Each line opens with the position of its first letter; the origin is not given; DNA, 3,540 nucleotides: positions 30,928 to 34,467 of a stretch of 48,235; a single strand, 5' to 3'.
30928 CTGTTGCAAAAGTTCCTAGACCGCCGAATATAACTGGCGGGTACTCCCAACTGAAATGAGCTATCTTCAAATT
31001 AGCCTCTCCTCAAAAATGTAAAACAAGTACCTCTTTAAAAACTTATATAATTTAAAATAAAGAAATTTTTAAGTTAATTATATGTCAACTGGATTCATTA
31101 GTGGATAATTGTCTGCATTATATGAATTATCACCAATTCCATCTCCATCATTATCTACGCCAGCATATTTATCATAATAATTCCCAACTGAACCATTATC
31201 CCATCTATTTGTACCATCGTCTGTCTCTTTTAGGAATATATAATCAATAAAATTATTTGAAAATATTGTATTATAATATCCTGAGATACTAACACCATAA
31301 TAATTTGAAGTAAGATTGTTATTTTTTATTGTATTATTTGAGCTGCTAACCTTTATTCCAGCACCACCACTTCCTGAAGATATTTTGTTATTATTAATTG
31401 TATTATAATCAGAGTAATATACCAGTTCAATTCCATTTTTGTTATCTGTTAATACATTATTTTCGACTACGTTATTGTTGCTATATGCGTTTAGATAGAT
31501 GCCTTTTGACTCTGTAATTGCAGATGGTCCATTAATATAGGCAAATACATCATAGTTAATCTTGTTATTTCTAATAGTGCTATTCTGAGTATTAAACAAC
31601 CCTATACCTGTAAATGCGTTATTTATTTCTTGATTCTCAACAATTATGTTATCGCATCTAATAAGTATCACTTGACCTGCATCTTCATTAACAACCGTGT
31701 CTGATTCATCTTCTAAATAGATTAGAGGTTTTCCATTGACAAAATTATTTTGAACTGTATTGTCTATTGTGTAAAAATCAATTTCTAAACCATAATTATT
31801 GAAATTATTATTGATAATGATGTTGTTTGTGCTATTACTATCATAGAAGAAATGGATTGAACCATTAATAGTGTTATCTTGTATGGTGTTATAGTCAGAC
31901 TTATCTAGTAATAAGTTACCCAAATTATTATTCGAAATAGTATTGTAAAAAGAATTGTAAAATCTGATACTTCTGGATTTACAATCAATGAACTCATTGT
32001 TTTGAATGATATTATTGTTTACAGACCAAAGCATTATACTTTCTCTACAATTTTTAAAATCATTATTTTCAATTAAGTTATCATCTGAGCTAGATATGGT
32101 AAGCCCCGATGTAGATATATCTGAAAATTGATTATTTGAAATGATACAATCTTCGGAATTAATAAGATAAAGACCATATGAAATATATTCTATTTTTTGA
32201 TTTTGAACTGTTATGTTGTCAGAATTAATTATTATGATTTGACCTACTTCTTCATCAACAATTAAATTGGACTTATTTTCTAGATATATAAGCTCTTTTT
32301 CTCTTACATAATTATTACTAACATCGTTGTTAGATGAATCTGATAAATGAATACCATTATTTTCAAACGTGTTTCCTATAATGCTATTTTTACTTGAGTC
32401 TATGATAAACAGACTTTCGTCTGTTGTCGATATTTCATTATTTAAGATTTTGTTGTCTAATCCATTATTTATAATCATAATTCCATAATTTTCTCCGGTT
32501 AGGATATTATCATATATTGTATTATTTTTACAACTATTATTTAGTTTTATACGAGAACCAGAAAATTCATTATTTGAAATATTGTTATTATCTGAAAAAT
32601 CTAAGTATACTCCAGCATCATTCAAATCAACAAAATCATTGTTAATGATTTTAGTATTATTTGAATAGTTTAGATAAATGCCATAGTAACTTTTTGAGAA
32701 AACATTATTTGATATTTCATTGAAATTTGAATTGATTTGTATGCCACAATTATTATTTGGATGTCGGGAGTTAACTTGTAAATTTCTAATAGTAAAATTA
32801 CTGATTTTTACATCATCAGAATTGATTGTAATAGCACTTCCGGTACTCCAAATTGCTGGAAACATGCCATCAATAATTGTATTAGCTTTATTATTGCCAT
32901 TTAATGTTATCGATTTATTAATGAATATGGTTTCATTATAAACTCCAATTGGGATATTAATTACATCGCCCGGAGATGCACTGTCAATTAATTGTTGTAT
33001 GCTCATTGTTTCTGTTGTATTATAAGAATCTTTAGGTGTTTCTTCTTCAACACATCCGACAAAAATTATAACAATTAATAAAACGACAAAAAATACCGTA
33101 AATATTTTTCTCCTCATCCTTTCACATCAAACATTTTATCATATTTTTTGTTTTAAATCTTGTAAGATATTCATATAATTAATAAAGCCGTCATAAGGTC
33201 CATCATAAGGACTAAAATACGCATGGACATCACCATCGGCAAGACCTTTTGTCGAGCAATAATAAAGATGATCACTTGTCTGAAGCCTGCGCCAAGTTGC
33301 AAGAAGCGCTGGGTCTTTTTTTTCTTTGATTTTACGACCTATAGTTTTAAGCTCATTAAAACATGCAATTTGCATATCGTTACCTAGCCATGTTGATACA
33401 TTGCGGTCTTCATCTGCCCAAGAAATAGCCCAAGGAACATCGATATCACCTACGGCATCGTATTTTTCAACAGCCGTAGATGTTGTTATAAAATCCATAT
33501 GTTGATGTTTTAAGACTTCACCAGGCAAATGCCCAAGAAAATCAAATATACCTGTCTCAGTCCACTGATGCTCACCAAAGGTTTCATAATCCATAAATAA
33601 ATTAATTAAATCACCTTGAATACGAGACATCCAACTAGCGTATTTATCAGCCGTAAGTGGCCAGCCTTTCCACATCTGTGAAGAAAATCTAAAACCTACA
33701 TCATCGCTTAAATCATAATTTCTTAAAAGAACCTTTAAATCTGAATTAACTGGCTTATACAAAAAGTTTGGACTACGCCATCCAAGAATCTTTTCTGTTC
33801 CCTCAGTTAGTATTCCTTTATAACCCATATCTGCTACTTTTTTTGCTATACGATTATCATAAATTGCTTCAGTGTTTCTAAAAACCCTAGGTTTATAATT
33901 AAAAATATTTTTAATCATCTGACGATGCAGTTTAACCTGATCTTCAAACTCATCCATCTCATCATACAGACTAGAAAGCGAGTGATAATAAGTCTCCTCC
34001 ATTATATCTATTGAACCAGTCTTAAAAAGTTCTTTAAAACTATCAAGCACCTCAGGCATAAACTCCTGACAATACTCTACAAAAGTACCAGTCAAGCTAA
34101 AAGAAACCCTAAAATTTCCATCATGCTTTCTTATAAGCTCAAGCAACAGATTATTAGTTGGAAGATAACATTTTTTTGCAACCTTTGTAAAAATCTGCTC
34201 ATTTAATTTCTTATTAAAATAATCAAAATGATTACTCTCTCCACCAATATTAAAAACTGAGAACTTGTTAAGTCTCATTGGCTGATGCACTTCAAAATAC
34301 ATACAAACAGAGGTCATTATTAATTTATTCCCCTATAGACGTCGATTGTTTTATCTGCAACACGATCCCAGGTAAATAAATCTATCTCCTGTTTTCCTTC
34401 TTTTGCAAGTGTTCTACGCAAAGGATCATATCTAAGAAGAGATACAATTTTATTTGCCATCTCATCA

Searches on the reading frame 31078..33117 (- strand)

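Call 22: search_protein_families(library=pfam, proteins=[window:31078-33117:-], max_evalue=0.00001)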
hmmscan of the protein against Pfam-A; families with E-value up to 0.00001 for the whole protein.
window:31078-33117:- (679 aa): 2 families
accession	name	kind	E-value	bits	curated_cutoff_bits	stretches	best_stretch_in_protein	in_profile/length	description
PF05048.19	NosD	-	3e-47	161.2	23.6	3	286-420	33-173/212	Periplasmic copper-binding protein (NosD)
PF13229.12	Beta_helix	-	3.7e-45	153.8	25.9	3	294-459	3-157/158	Right handed beta helix region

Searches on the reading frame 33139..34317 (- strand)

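Call 22: search_protein_families(library=pfam, proteins=[window:33139-34317:-], max_evalue=0.00001)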
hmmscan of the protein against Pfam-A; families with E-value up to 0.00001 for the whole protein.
window:33139-34317:- (392 aa): 2 families
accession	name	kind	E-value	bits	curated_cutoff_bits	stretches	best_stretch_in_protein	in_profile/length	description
PF03065.20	Glyco_hydro_57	-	6.6e-84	282.1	21.2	1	6-295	2-291/291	Glycosyl hydrolase family 57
PF01522.26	Polysacc_deac_1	-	8.4e-06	26.2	23.1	0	71-168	35-123/124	Polysaccharide deacetylase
